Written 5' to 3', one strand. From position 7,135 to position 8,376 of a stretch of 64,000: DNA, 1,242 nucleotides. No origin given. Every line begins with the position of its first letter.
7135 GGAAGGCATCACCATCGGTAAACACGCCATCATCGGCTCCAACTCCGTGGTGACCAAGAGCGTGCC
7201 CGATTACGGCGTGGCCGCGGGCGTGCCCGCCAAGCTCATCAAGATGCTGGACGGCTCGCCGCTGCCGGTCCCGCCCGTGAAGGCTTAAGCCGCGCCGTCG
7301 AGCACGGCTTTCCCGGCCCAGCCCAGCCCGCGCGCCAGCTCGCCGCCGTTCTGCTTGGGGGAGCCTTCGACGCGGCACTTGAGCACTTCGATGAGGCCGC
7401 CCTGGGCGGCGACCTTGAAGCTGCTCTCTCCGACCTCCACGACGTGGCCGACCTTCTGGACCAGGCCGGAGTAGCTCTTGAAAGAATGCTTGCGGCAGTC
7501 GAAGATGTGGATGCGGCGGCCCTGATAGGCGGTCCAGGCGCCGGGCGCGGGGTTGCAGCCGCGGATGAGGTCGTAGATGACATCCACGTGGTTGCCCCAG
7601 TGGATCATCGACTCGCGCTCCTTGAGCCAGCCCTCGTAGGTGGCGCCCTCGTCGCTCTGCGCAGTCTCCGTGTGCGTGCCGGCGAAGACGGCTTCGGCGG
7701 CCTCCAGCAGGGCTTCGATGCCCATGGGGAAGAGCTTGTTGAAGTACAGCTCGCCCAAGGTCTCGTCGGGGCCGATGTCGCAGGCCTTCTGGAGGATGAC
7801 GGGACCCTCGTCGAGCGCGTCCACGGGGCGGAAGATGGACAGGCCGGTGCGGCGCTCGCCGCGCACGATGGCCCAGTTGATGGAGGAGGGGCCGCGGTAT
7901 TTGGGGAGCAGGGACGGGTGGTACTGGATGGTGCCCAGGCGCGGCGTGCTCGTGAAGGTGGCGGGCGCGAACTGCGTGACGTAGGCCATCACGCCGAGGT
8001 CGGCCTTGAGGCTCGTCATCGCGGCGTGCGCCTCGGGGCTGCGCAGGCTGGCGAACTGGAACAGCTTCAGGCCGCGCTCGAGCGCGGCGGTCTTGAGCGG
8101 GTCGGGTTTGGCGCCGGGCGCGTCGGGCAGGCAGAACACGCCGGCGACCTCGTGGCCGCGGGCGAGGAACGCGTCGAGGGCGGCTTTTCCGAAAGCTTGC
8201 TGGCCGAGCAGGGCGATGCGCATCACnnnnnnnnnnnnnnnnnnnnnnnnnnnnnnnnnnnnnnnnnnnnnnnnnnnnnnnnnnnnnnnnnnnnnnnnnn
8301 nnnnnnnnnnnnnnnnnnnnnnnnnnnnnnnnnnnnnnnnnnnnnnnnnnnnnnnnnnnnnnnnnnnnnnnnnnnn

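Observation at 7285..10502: Orphan 759-aa protein translationally coupled to an ArnA/FDH-type formyltransferase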

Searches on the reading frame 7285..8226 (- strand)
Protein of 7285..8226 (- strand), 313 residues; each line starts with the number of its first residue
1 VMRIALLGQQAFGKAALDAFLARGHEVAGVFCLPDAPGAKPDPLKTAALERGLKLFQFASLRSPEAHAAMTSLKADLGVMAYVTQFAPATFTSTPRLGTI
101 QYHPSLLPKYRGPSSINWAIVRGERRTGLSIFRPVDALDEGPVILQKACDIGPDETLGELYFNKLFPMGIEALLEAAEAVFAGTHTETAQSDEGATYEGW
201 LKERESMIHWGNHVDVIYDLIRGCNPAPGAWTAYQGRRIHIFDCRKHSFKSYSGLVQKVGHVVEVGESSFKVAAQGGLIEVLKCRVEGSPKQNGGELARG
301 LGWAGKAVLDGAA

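Call 5: search_protein_families(library=pfam, proteins=[window:7285-8226:-], max_evalue=0.01)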
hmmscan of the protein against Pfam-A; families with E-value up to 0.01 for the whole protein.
window:7285-8226:- (313 aa): 2 families
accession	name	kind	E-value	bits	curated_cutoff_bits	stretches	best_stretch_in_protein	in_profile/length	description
PF00551.24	Formyl_trans_N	-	1e-27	97.5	26.1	1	2-161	1-166/181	Formyl transferase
PF02911.23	Formyl_trans_C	-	1.2e-14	54.7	21.1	1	202-300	3-98/100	Formyl transferase, C-terminal domain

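Call 6: search_protein_families(library=ncbifam, proteins=[window:7285-8226:-], max_evalue=0.01)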
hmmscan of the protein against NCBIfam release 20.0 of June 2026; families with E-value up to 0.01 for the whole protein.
window:7285-8226:- (313 aa): 7 families
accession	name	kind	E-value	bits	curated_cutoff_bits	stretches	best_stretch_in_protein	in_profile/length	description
TIGR00460.1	fmt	equivalog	1.7e-46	158.8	201.5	1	2-300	1-303/315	methionyl-tRNA formyltransferase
NF005414.0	PRK06988.1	equivalog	5.3e-36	124.2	316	1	2-285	3-286/311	formyltransferase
NF005998.1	PRK08125.1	equivalog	4.8e-31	107.8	777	1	9-306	8-301/649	bifunctional UDP-4-amino-4-deoxy-L-arabinose formyltransferase/UDP-glucuronic acid oxidase ArnA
TIGR00639.1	PurN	equivalog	1.7e-10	40.8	150.1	1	70-160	75-165/192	phosphoribosylglycinamide formyltransferase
NF005755.0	PRK07579.1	equivalog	4.2e-07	30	238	1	74-195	65-182/245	dTDP-4-amino-4,6-dideoxyglucose formyltransferase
NF004684.0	PRK06027.1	subfamily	0.0001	22.1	223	1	68-155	159-246/286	formyltetrahydrofolate deformylase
TIGR00655.1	PurU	equivalog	0.00077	19.2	285.95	1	69-157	155-243/280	formyltetrahydrofolate deformylase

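Call 50: search_solved_structures(query=window:7285-8223:-, max_evalue=0.00001)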
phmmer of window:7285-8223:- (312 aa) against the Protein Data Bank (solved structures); distinct sequences matched with E-value up to 0.00001: 33.
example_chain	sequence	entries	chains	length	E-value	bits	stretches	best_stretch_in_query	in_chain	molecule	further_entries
1s3i_A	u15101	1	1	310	1.2e-56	195.6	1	1-244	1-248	10-formyltetrahydrofolate dehydrogenase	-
7rlu_A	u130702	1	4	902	1.6e-56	195.2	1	1-244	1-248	Cytosolic 10-formyltetrahydrofolate dehydrogenase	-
7rlt_A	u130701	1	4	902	1.6e-56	195.2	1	1-244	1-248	Cytosolic 10-formyltetrahydrofolate dehydrogenase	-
2bw0_A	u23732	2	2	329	2.8e-55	191.1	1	1-244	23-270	10-FORMYLTETRAHYDROFOLATE DEHYDROGENASE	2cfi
4qpd_A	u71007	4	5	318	3.4e-51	177.7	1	1-242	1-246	10-formyltetrahydrofolate dehydrogenase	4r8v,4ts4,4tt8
4qpc_A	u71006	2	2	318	6.1e-50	173.6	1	1-242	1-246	10-formyltetrahydrofolate dehydrogenase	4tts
1fmt_A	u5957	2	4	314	1.2e-36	129.9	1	1-293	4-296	METHIONYL-TRNA FMET FORMYLTRANSFERASE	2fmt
3r8x_A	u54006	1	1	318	2.2e-32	115.9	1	2-295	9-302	Methionyl-tRNA formyltransferase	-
4iqf_A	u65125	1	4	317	8.4e-32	114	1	2-292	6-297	Methionyl-tRNA formyltransferase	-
5uai_A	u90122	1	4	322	1e-30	110.4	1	1-241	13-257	Methionyl-tRNA formyltransferase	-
3tqq_A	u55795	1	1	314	1.7e-30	109.7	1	2-295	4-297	Methionyl-tRNA formyltransferase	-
3q0i_A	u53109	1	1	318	2.5e-29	105.9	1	1-276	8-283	Methionyl-tRNA formyltransferase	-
5j63_A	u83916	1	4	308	4.6e-27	98.4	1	8-302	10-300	Bifunctional polymyxin resistance protein ArnA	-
2bln_A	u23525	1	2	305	4.9e-27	98.3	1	8-302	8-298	PROTEIN YFBG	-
1yrw_A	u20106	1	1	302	6e-27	98.1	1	8-301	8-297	protein ArnA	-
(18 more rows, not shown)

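Call 62: find_homologous_proteins(query=window:7288-8223:-)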
Query window:7288-8223:- (312 aa): 8000 proteins with E <= 0.001 among 8000 candidates; the best 120 are listed.
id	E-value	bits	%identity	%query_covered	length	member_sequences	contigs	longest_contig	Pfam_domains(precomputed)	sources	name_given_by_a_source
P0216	1.8e-209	713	100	100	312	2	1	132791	PF00551.25,PF02911.24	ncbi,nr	ncbi:MAG: methionyl-tRNA formyltransferase [Elusimicrobiota bacterium]|nr:methionyl-tRNA formyltrans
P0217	4.0e-178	610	87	100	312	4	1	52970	PF00551.25,PF02911.24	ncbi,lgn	-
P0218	2.1e-167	574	80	100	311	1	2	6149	PF00551.25,PF02911.24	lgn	-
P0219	7.5e-142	490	69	99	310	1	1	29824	PF00551.25,PF02911.24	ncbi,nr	ncbi:MAG TPA: methionyl-tRNA formyltransferase [Burkholderiales bacterium]|nr:methionyl-tRNA formylt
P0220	5.5e-139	481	68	99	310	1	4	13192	PF00551.25,PF02911.24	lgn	-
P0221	8.9e-139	480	69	99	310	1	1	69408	PF00551.25,PF02911.24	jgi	jgi:methionyl-tRNA formyltransferase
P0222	1.5e-137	476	67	100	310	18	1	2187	PF00551.25,PF02911.24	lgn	-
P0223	2.2e-137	476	66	99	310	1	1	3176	PF00551.25,PF02911.24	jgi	jgi:methionyl-tRNA formyltransferase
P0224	2.6e-137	475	65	99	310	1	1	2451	PF00551.25,PF02911.24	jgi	jgi:methionyl-tRNA formyltransferase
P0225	7.3e-137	474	66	99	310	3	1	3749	PF00551.25,PF02911.24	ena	-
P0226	7.6e-137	474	67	99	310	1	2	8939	PF00551.25,PF02911.24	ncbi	-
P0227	1.1e-136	473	66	99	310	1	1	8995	PF00551.25,PF02911.24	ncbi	-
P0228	1.4e-136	473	66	99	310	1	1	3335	PF00551.25,PF02911.24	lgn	-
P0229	3.5e-136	472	67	99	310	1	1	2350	PF00551.25,PF02911.24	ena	-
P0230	3.6e-136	472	67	99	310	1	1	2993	PF00551.25,PF02911.24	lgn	-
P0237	9.6e-136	470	66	99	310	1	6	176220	PF00551.25,PF02911.24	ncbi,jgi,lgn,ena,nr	ncbi:MAG: methionyl-tRNA formyltransferase [Betaproteobacteria bacterium]|nr:methionyl-tRNA formyltr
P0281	6.0e-134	464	65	99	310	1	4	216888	PF00551.25,PF02911.24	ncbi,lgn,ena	-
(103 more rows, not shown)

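Call 63: find_encoding_contigs(protein=P0237, flank=8000, max_places=1)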
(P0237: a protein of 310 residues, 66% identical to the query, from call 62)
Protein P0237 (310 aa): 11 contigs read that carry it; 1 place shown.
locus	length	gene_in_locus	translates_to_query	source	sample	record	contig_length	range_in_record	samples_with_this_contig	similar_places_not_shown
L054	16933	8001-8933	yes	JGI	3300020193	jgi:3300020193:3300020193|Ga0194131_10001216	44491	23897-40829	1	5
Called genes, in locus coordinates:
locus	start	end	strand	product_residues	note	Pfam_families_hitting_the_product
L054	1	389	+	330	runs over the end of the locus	PF01699:Na_Ca_ex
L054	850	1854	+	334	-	PF03401:TctC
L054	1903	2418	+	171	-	PF07331:TctB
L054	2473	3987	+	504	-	PF01970:TctA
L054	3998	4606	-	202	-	PF00027:cNMP_binding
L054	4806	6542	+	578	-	PF02776:TPP_enzyme_N, PF00205:TPP_enzyme_M, PF02775:TPP_enzyme_C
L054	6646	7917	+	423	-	PF02515:CoA_transf_3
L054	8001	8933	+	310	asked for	PF00551:Formyl_trans_N, PF02911:Formyl_trans_C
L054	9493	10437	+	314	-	PF00069:Pkinase, PF07714:PK_Tyr_Ser-Thr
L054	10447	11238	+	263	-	PF00481:PP2C, PF13672:PP2C_2, PF07228:SpoIIE (weak)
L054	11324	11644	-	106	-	-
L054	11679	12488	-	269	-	-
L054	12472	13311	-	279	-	PF02475:TRM5-TYW2_MTfase (weak), PF05050:Methyltransf_21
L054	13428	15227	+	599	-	PF14559:TPR_19 (weak), PF13432:TPR_16 (weak), PF12895:ANAPC3 (weak), PF07719:TPR_2 (weak), PF13432:TPR_16, PF14559:TPR_19, PF13424:TPR_12, PF00515:TPR_1, +14 more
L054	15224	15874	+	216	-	-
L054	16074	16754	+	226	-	-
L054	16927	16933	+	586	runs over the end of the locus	PF13424:TPR_12 (faint), PF13428:TPR_14 (faint), PF13431:TPR_17 (faint), PF23914:TPR_CcmH_CycH (faint), PF13432:TPR_16, PF13414:TPR_11, PF13432:TPR_16, PF14559:TPR_19 (weak), +7 more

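Call 64: find_encoding_contigs(protein=P0281, flank=8000, max_places=1)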
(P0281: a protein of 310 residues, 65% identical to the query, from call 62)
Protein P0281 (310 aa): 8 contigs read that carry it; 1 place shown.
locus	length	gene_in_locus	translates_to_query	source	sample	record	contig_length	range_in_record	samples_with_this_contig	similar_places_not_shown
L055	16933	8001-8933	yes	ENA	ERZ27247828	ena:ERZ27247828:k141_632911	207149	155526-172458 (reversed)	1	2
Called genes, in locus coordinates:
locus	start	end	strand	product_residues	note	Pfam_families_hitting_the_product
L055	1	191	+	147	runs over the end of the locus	PF00582:Usp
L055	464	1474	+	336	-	PF03401:TctC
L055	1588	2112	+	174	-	PF07331:TctB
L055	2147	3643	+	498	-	PF01970:TctA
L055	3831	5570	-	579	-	PF02776:TPP_enzyme_N, PF00205:TPP_enzyme_M, PF02775:TPP_enzyme_C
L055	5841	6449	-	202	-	PF00027:cNMP_binding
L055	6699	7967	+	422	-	PF02515:CoA_transf_3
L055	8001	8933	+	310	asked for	PF00551:Formyl_trans_N, PF02911:Formyl_trans_C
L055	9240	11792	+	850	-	PF05226:CHASE2, PF00069:Pkinase, PF07714:PK_Tyr_Ser-Thr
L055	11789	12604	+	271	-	PF00481:PP2C (faint), PF13672:PP2C_2, PF07228:SpoIIE (faint)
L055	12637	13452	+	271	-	PF16697:Yop-YscD_cpl, PF00498:FHA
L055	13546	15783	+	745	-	PF05226:CHASE2, PF00211:Guanylate_cyc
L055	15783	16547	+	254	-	PF23023:Anti-Pycsar_Apyc1, PF00753:Lactamase_B, PF12706:Lactamase_B_2, PF02112:PDEase_II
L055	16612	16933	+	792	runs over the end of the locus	PF01590:GAF, PF05157:MshEN, PF00437:T2SSE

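Call 65: find_encoding_contigs(protein=P0221, flank=8000, max_places=1)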
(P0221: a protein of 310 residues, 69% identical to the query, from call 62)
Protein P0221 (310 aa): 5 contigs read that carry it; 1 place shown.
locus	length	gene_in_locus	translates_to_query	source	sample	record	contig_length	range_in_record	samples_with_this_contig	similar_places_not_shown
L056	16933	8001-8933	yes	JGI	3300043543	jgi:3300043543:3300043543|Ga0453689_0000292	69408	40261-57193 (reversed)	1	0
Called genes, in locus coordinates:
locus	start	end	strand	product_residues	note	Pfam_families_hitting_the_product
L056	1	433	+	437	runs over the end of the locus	PF06808:DctM (weak), PF03600:CitMHS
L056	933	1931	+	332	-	PF03401:TctC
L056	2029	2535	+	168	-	PF07331:TctB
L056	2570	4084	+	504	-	PF01970:TctA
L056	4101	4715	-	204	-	PF00027:cNMP_binding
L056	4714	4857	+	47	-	-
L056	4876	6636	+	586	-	PF02776:TPP_enzyme_N, PF00205:TPP_enzyme_M, PF02775:TPP_enzyme_C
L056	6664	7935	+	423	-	PF02515:CoA_transf_3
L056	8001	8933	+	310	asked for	PF00551:Formyl_trans_N, PF02911:Formyl_trans_C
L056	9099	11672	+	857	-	PF05226:CHASE2, PF00069:Pkinase, PF07714:PK_Tyr_Ser-Thr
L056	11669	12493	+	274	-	PF00481:PP2C (faint), PF13672:PP2C_2, PF07228:SpoIIE (weak)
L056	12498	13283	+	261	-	PF16697:Yop-YscD_cpl, PF00498:FHA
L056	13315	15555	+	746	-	PF05226:CHASE2, PF00211:Guanylate_cyc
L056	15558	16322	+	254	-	PF23023:Anti-Pycsar_Apyc1, PF00753:Lactamase_B, PF12706:Lactamase_B_2, PF02112:PDEase_II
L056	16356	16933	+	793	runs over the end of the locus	PF01590:GAF, PF05157:MshEN, PF00437:T2SSE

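Call 66: find_encoding_contigs(protein=P0216, flank=10000, max_places=1)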
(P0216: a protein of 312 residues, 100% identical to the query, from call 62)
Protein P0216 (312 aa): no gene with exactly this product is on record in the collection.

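Call 94: search_protein_families(library=ncbifam, proteins=[L054:4806-6542:+, L054:6646-7917:+, L054:8001-8933:+], max_evalue=1e-20)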
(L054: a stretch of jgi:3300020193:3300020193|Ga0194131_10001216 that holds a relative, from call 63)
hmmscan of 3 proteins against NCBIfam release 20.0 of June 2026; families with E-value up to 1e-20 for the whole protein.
L054:4806-6542:+ (578 aa): 48 families (the best 25 are shown)
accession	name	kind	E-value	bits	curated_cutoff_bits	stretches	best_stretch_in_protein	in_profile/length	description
NF006721.0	PRK09259.1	equivalog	3.3e-301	1000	557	1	4-577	8-571/574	oxalyl-CoA decarboxylase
TIGR03254.1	oxalate_oxc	equivalog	4.4e-295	979.6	739.4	1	10-572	2-553/554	oxalyl-CoA decarboxylase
NF004516.0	PRK05858.1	equivalog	1.9e-88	297.4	587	1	1-559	1-538/548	acetolactate synthase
NF006122.0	PRK08266.1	subfamily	5.9e-72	242.9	571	1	13-558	6-526/543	hypothetical protein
TIGR00118.1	acolac_lg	equivalog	6.8e-70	236.1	538.35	1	13-559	3-537/557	biosynthetic-type acetolactate synthase large subunit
NF058623.1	HdaclCoAlyACT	equivalog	1.7e-66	225.1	600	1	14-560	13-544/575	2-hydroxyacyl-CoA lyase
NF004919.0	PRK06276.1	equivalog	8.5e-66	222.5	866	1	13-559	3-541/582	acetolactate synthase large subunit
NF006187.0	PRK08322.1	equivalog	2e-65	221.3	509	1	14-558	5-530/548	acetolactate synthase large subunit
NF005712.0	PRK07524.1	subfamily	1.4e-63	215.1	500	1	16-554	8-527/536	5-guanidino-2-oxopentanoate decarboxylase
NF004710.0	PRK06048.1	equivalog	5.2e-63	213.4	976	1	12-559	9-540/561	acetolactate synthase large subunit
NF006378.0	PRK08617.1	equivalog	2.1e-60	204.6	510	1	7-558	4-540/556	acetolactate synthase AlsS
NF005651.0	PRK07418.1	subfamily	4.3e-60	203.6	942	1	5-557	13-560/617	acetolactate synthase large subunit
NF006052.0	PRK08199.1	subfamily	1.4e-58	198.6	539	1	7-574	4-555/559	thiamine pyrophosphate protein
NF005860.0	PRK07789.1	equivalog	4.9e-58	196.9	881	1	7-491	30-507/615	acetolactate synthase large subunit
NF006319.0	PRK08527.1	equivalog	1.5e-56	192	905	1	12-558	5-540/565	acetolactate synthase large subunit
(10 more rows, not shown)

L054:6646-7917:+ (423 aa): 7 families
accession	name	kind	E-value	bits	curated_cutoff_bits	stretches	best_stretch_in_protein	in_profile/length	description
NF003809.0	PRK05398.1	subfamily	2.1e-173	576.7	442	1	2-414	3-415/416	formyl-CoA transferase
TIGR03253.1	oxalate_frc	equivalog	1e-169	564.7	504.2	1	2-414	2-415/416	formyl-CoA transferase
NF052585.1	SucGlutTfsCaiB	equivalog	3.3e-69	233.4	750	1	3-202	7-213/394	succinate--glutarate CoA-transferase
NF041294.1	Scnl_mescCoAtase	equivalog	1.8e-67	228.1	700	1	1-395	1-380/381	succinyl-CoA:mesaconate CoA-transferase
NF008511.0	PRK11430.1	equivalog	3.9e-62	210.5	522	1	4-205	10-211/381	CoA:oxalate CoA-transferase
NF002914.1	PRK03525.1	equivalog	1.1e-33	116.7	413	1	3-206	9-206/400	L-carnitine CoA-transferase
TIGR04253.1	mesacon_CoA_iso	equivalog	7.4e-23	81.2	725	1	4-416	3-401/403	2-methylfumaryl-CoA isomerase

L054:8001-8933:+ (310 aa): 3 families
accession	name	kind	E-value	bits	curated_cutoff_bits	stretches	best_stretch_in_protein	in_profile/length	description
TIGR00460.1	fmt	equivalog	1.4e-47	162.3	201.5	1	1-299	1-303/315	methionyl-tRNA formyltransferase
NF005414.0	PRK06988.1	equivalog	1.9e-40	138.8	316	1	2-287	4-289/311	formyltransferase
NF005998.1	PRK08125.1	equivalog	4.3e-34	117.9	777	1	1-308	1-304/649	bifunctional UDP-4-amino-4-deoxy-L-arabinose formyltransferase/UDP-glucuronic acid oxidase ArnA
